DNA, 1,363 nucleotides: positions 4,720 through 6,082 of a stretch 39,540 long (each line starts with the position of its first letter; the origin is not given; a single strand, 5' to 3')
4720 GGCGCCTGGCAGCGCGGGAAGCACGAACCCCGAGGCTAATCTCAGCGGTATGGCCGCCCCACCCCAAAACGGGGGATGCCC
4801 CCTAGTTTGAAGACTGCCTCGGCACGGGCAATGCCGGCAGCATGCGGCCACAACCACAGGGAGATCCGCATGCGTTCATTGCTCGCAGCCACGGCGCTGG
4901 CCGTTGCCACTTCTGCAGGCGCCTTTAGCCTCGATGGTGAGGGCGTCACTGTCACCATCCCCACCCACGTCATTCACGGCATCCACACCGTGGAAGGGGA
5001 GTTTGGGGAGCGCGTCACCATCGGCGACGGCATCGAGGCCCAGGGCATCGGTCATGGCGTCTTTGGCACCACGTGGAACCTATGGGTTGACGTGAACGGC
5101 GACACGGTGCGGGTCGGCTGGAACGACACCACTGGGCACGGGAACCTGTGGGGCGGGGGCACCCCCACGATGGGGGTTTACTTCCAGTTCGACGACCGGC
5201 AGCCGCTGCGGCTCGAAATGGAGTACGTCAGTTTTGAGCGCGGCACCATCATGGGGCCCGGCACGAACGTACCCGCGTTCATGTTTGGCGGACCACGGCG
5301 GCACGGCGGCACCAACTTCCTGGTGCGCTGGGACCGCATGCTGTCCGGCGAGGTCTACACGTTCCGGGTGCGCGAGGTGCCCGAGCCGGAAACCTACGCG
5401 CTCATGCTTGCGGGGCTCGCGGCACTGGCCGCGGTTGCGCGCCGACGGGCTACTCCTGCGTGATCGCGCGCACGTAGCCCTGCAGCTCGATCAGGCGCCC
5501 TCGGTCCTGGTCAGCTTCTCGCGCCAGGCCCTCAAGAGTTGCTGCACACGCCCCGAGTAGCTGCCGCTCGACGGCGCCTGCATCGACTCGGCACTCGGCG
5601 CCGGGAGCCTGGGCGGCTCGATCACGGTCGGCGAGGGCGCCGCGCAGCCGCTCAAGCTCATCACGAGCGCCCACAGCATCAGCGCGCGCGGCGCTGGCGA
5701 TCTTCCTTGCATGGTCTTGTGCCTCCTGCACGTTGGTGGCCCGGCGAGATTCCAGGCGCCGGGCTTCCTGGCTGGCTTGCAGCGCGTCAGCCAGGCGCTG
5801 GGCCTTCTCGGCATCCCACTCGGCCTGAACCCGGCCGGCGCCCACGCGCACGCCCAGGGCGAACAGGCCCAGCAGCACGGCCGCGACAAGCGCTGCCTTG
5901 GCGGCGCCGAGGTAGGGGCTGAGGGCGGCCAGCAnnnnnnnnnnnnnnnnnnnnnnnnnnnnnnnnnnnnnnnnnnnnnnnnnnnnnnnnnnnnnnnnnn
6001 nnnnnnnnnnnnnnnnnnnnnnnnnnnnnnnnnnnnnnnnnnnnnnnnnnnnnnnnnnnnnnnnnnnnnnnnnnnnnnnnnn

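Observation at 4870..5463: Phage-encoded PEP-CTERM (exosortase-sorted) secreted protein next to attP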

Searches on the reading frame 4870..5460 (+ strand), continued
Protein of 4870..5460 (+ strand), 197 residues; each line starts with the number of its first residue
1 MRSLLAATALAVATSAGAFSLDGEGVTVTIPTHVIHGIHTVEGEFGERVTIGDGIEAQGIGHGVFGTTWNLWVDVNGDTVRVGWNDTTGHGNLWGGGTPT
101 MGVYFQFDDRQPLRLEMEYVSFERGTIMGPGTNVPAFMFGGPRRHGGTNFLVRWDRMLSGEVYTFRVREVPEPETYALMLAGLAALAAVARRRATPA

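Call 89: fold_search(model_id=the predicted structure, library=viral)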
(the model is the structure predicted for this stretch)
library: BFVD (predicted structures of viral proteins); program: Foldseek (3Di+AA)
matches with E <= 10: 655; with E <= 0.001: 0
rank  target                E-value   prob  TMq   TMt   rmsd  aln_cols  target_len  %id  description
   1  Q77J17                1.4e-02  0.57  0.24  0.13  14.0       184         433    8  Wsv338 [White spot syndrome virus (isolate Shrimp/China/Tongan/1996)]
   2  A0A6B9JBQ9            2.3e-02  0.75  0.23  0.07   9.2       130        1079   13  Tail fiber protein [Vibrio phage vB_VchM_Kuja]
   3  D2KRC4                2.8e-02  0.69  0.27  0.17  14.2       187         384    8  (no name in the UniProt tables at hand)
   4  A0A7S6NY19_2          3.3e-02  0.72  0.30  0.09  10.4       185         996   10  PA14 domain-containing protein [Bathycoccus sp. RCC716 virus 1]
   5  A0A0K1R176            4.8e-02  0.18  0.19  0.17  16.7       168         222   10  Glycoprotein-E like protein [Testudinid alphaherpesvirus 3]
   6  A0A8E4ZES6            5.1e-02  0.23  0.20  0.22  15.5       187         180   13  Uncharacterized protein [Polaribacter phage Danklef_1]
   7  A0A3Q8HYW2            5.9e-02  0.14  0.14  0.11  21.3       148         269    9  (no name in the UniProt tables at hand)
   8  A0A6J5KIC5            7.0e-02  0.16  0.18  0.16  14.3       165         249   13  Uncharacterized protein [uncultured Caudovirales phage]
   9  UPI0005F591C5         7.3e-02  0.14  0.17  0.19  12.2       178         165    9  (no name look-up for this kind of identifier)
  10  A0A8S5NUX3            9.1e-02  0.15  0.16  0.18  17.8       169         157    9  Uncharacterized protein [Siphoviridae sp. ctnMb19]
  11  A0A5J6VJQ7            9.6e-02  0.13  0.16  0.07  15.4       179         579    9  Collagen triple helix repeat containing protein [Megaviridae environmental sample]
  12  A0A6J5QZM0            1.1e-01  0.11  0.12  0.16  14.4        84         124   14  Uncharacterized protein [uncultured Caudovirales phage]
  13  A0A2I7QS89            1.3e-01  0.63  0.24  0.37  13.1       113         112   12  (no name in the UniProt tables at hand)
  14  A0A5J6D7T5            1.4e-01  0.28  0.21  0.12  21.6       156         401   13  (no name in the UniProt tables at hand)
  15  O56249                1.5e-01  0.41  0.27  0.32  15.2       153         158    9  Putative 18 kDa protein; proposed to be generated from subgenomic mRNA [Tobacco rattle virus]
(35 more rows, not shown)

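Call 90: search_dna_similar(query=window:4870-5460:+, collection=phages, mode=protein, max_evalue=1, max_rows=25)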
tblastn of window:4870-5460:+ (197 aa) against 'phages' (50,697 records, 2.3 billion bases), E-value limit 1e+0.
No match.

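Call 91: search_dna_similar(query=L004:7455-8099:+, collection=phages, mode=protein, max_evalue=0.01, max_rows=25)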
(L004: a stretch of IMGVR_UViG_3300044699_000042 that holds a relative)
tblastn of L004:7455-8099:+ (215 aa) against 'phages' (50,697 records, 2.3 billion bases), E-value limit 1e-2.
No match.

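Call 93: search_protein_families(library=padloc, proteins=[window:4870-5460:+], max_evalue=0.01)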
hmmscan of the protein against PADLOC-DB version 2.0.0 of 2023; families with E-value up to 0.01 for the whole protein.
window:4870-5460:+ (197 aa): 0 families

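Call 94: search_protein_families(library=ncbifam, proteins=[L028:478-1125:+, L035:1566-2267:+, L004:7455-8099:+, L004:8134-8730:+], max_evalue=0.001)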
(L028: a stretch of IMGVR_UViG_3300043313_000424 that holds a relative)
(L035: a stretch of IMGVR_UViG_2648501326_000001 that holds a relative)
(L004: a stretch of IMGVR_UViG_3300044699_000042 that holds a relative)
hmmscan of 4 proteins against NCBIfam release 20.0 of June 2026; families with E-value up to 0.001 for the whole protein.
L028:478-1125:+ (216 aa): 5 families
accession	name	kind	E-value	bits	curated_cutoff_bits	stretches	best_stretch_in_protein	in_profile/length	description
NF035944.1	PEPxxWA-CTERM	domain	6.3e-07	29.2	35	1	193-215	2-24/24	PEPxxWA-CTERM sorting domain-containing protein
NF038129.1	PEP_NF038129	equivalog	5.4e-05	23.1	65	1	184-215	167-194/194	NF038129 family PEP-CTERM protein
NF038119.1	PEP_CTERM_MHFG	equivalog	6.4e-05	23.4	100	1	176-216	220-260/260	MHFG family PEP-CTERM protein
NF038126.1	PEP_CTERM_FxDxF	subfamily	0.00022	21.5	50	1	192-215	142-165/165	FxDxF family PEP-CTERM protein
TIGR02595.1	PEP_CTERM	domain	0.00089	19.9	16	0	192-215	1-24/24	PEP-CTERM sorting domain-containing protein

L035:1566-2267:+ (234 aa): 10 families
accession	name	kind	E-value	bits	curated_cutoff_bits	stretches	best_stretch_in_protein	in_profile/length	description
NF038129.1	PEP_NF038129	equivalog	2.5e-07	30.8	65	1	175-230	135-192/194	NF038129 family PEP-CTERM protein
NF033554.9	floc_PepA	equivalog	5.5e-07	29.6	80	1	205-230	234-258/261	flocculation-associated PEP-CTERM protein PepA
NF038120.1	PEP_CTERM_QFxxD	subfamily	8.1e-06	25.8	80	1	207-230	191-214/215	NF038120 family PEP-CTERM protein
NF041538.1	PEP_EDSA_1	subfamily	1.1e-05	25.3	100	1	179-230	254-305/307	EDSAP-1 family PEP-CTERM protein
TIGR02595.1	PEP_CTERM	domain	2.3e-05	24.9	16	1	209-230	1-22/24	PEP-CTERM sorting domain-containing protein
NF038125.1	PEP_CTERM_THxN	subfamily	2.4e-05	24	85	1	207-230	222-244/246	THxN family PEP-CTERM protein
NF038126.1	PEP_CTERM_FxDxF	subfamily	0.00016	21.9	50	1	207-230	140-165/165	FxDxF family PEP-CTERM protein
NF041927.1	Xrt_dep_XDP1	equivalog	0.00047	20.2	125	0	207-230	217-240/242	exosortase-dependent surface protein XDP1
NF038119.1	PEP_CTERM_MHFG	equivalog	0.00064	20.1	100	1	196-230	223-257/260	MHFG family PEP-CTERM protein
NF038118.1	PEP_CTERM_CCXG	equivalog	0.00085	19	90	0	207-230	174-197/199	CCXG family PEP-CTERM protein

L004:7455-8099:+ (215 aa): 9 families
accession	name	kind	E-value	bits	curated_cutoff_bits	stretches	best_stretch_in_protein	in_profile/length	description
NF038126.1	PEP_CTERM_FxDxF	subfamily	1.3e-10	41.7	50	1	183-211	137-165/165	FxDxF family PEP-CTERM protein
NF035944.1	PEPxxWA-CTERM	domain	1.1e-08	34.8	35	1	188-211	1-24/24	PEPxxWA-CTERM sorting domain-containing protein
NF038129.1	PEP_NF038129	equivalog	3.6e-07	30.2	65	1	153-211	138-194/194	NF038129 family PEP-CTERM protein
NF038119.1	PEP_CTERM_MHFG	equivalog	9.5e-07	29.4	100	1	179-212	227-260/260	MHFG family PEP-CTERM protein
NF041538.1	PEP_EDSA_1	subfamily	2.7e-06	27.3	100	1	85-211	186-307/307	EDSAP-1 family PEP-CTERM protein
NF033554.9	floc_PepA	equivalog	6.1e-06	26.2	80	1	62-212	147-261/261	flocculation-associated PEP-CTERM protein PepA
TIGR02595.1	PEP_CTERM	domain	4.2e-05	24.1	16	1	188-212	1-23/24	PEP-CTERM sorting domain-containing protein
NF038124.1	PEP_CTERM_TLD_A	exception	7.5e-05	22.4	100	1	183-212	206-235/235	PEP_CTERM-anchored TLD domain-containing protein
NF038118.1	PEP_CTERM_CCXG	equivalog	0.00042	20.1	90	1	185-211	173-199/199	CCXG family PEP-CTERM protein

L004:8134-8730:+ (199 aa): 9 families
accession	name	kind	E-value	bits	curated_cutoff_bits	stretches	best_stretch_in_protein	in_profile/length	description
NF038126.1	PEP_CTERM_FxDxF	subfamily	3.9e-21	76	50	1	19-192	5-165/165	FxDxF family PEP-CTERM protein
NF038129.1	PEP_NF038129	equivalog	3.8e-07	30.1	65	1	156-192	157-194/194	NF038129 family PEP-CTERM protein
NF035944.1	PEPxxWA-CTERM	domain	1.6e-06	27.9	35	1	169-192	1-24/24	PEPxxWA-CTERM sorting domain-containing protein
NF038119.1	PEP_CTERM_MHFG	equivalog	6.1e-06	26.7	100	1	161-193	228-260/260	MHFG family PEP-CTERM protein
NF038120.1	PEP_CTERM_QFxxD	subfamily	1.2e-05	25.3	80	1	130-193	154-214/215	NF038120 family PEP-CTERM protein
NF033554.9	floc_PepA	equivalog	5.4e-05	23.1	80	1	155-193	223-261/261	flocculation-associated PEP-CTERM protein PepA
NF038118.1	PEP_CTERM_CCXG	equivalog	6.5e-05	22.7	90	1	163-192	170-199/199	CCXG family PEP-CTERM protein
TIGR02595.1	PEP_CTERM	domain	0.00013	22.5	16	1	169-194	1-24/24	PEP-CTERM sorting domain-containing protein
NF038124.1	PEP_CTERM_TLD_A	exception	0.00045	19.9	100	1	165-192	207-234/235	PEP_CTERM-anchored TLD domain-containing protein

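Call 113: find_encoding_contigs(protein=P0032, flank=6000, max_places=2)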
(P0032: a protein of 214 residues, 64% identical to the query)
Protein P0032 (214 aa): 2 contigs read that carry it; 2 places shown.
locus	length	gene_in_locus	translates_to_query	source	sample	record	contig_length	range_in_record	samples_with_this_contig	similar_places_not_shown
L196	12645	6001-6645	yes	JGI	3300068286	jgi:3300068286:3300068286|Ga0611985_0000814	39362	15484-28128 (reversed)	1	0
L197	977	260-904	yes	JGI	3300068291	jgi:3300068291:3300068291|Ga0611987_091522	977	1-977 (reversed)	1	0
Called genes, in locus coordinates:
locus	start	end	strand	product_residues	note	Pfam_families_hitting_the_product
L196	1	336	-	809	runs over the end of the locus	PF00199:Catalase, PF06628:Catalase-rel, PF01965:DJ-1_PfpI, PF18011:Catalase_C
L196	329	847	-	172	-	PF05974:DUF892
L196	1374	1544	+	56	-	-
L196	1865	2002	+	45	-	-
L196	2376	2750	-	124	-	PF00072:Response_reg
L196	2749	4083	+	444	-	PF13581:HATPase_c_2 (faint), PF01590:GAF (weak), PF00512:HisKA, PF02518:HATPase_c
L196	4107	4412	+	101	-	-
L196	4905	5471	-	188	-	PF04940:BLUF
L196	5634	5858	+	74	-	-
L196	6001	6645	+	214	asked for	PF07589:PEP_exosort_dom (weak)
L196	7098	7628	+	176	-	-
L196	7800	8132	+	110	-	PF04226:Transgly_assoc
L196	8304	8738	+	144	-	PF04940:BLUF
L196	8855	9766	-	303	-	PF00520:Ion_trans, PF07885:Ion_trans_2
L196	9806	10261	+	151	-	PF03713:DUF305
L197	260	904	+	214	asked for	PF07589:PEP_exosort_dom (weak)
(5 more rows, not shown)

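Call 114: find_encoding_contigs(protein=P0020, flank=6000, max_places=2)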
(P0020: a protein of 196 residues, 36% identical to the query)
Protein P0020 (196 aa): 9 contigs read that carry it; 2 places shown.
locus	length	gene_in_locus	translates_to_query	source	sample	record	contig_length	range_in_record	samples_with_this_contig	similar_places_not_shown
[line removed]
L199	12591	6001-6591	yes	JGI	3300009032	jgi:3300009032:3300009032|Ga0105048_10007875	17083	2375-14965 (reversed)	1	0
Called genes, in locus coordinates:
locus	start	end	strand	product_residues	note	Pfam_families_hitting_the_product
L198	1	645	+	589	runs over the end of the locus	PF05992:SbmA_BacA, PF06472:ABC_membrane_2, PF00005:ABC_tran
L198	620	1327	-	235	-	PF06508:QueC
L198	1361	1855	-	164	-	-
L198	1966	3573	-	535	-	PF01019:G_glu_transpept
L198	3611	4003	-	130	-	PF06267:DUF1028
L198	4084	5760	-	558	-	PF16655:PhoD_N, PF09423:PhoD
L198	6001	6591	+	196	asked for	PF07589:PEP_exosort_dom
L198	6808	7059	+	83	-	-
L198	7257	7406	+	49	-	-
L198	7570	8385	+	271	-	PF10118:Metal_hydrol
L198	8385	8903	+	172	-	PF00884:Sulfatase (weak)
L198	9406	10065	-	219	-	PF00440:TetR_N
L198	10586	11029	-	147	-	-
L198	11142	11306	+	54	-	-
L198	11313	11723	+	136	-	PF00561:Abhydrolase_1 (faint)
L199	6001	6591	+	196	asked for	PF07589:PEP_exosort_dom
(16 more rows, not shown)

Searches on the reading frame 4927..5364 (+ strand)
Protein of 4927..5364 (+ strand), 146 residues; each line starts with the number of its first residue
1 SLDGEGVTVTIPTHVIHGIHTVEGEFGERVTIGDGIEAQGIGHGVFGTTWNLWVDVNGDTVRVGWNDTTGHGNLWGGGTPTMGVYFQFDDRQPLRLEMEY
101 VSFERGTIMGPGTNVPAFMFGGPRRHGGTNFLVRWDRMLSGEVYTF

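Call 36: search_protein_representatives(protein=window:4927-5364:+)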
Query: 146 residues. Proteins with E-value up to 0.001 (for the whole library): 3; up to 1e-10: 2; up to 1e-30: 1. The best 3 are listed.
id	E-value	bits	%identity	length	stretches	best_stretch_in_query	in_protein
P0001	7.2e-95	331.5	100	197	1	1-146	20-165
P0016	4.2e-15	72.1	36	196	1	2-146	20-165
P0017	1.5e-08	50.8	33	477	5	84-112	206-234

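Call 38: find_encoding_contigs(protein=P0016, flank=10000, max_places=6)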
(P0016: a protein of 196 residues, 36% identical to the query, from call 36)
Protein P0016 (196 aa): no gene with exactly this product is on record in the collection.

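Call 56: search_protein_families(library=pfam, proteins=[P0016], max_evalue=0.01)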
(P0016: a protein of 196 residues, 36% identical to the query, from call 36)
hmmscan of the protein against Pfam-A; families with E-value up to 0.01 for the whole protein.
P0016 (196 aa): 1 family
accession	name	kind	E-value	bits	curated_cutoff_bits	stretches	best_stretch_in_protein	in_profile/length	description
PF07589.16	PEP-CTERM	-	9.4e-08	32.3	20.7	1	170-193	2-24/24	PEP-CTERM motif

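Call 94: search_protein_families(library=ncbifam, proteins=[P0016], max_evalue=0.001)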
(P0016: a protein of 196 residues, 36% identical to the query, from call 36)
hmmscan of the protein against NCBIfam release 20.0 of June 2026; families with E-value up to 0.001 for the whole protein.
P0016 (196 aa): 7 families
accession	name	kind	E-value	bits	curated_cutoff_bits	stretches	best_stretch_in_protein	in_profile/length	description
NF038126.1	PEP_CTERM_FxDxF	subfamily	3e-07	30.8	50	1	164-193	136-165/165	FxDxF family PEP-CTERM protein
NF038129.1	PEP_NF038129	equivalog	3.3e-07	30.4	65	1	164-193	167-194/194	NF038129 family PEP-CTERM protein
NF041538.1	PEP_EDSA_1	subfamily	4.1e-06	26.7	100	1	149-193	255-307/307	EDSAP-1 family PEP-CTERM protein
TIGR02595.1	PEP_CTERM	domain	1.6e-05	25.4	16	1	170-193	1-24/24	PEP-CTERM sorting domain-containing protein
NF038124.1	PEP_CTERM_TLD_A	exception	1.8e-05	24.4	100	1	163-193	204-234/235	PEP_CTERM-anchored TLD domain-containing protein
NF033554.9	floc_PepA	equivalog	2.1e-05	24.4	80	1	164-193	233-260/261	flocculation-associated PEP-CTERM protein PepA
NF038120.1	PEP_CTERM_QFxxD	subfamily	0.00093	19.1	80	0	166-192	189-213/215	NF038120 family PEP-CTERM protein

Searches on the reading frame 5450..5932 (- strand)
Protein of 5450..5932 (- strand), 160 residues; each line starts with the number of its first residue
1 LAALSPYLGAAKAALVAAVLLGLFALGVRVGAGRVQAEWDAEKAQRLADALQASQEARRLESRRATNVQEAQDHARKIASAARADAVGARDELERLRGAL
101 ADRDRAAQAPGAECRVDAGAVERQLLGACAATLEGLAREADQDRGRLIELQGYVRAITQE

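Call 3: search_protein_families(library=ncbifam, proteins=[window:5450-5932:-], max_evalue=1)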
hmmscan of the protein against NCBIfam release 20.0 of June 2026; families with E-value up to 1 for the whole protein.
window:5450-5932:- (160 aa): 3 families
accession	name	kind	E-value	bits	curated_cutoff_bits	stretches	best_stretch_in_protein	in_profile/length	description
NF009987.0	PRK13453.1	equivalog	0.025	14.3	172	1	34-91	45-102/173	F0F1 ATP synthase subunit B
NF007859.0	PRK10569.1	equivalog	0.071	12.8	225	1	3-72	120-183/191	NADPH-dependent FMN reductase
NF040674.1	CPBP_fam_MrtP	equivalog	0.081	12.4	250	1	9-123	67-184/354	myxosortase MrtP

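Call 4: search_protein_families(library=pfam, proteins=[window:5450-5932:-], max_evalue=1)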
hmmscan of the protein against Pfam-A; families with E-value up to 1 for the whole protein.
window:5450-5932:- (160 aa): 2 families
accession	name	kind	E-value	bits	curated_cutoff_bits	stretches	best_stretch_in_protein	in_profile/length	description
PF10721.14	DUF2514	-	1.2e-09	38.8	26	1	13-143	3-145/161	Protein of unknown function (DUF2514)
PF04145.20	Ctr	-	0.031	15.3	25.3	1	11-86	25-88/151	Ctr copper transporter family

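Call 13: search_protein_families(library=phrogs, proteins=[window:5450-5932:-], max_evalue=0.01)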
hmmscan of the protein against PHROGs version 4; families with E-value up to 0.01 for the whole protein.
window:5450-5932:- (160 aa): 4 families
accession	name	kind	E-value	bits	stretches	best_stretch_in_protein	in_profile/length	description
phrog_312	-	lysis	2.4e-13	51.5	1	11-156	13-167/173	Rz-like spanin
phrog_5777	-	unknown function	3e-07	31.9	1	24-142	27-150/169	-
phrog_6197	-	lysis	4.3e-05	24.7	1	14-133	16-126/167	Rz-like spanin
phrog_2466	-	lysis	0.00068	20.5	1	11-159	7-168/172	Rz-like spanin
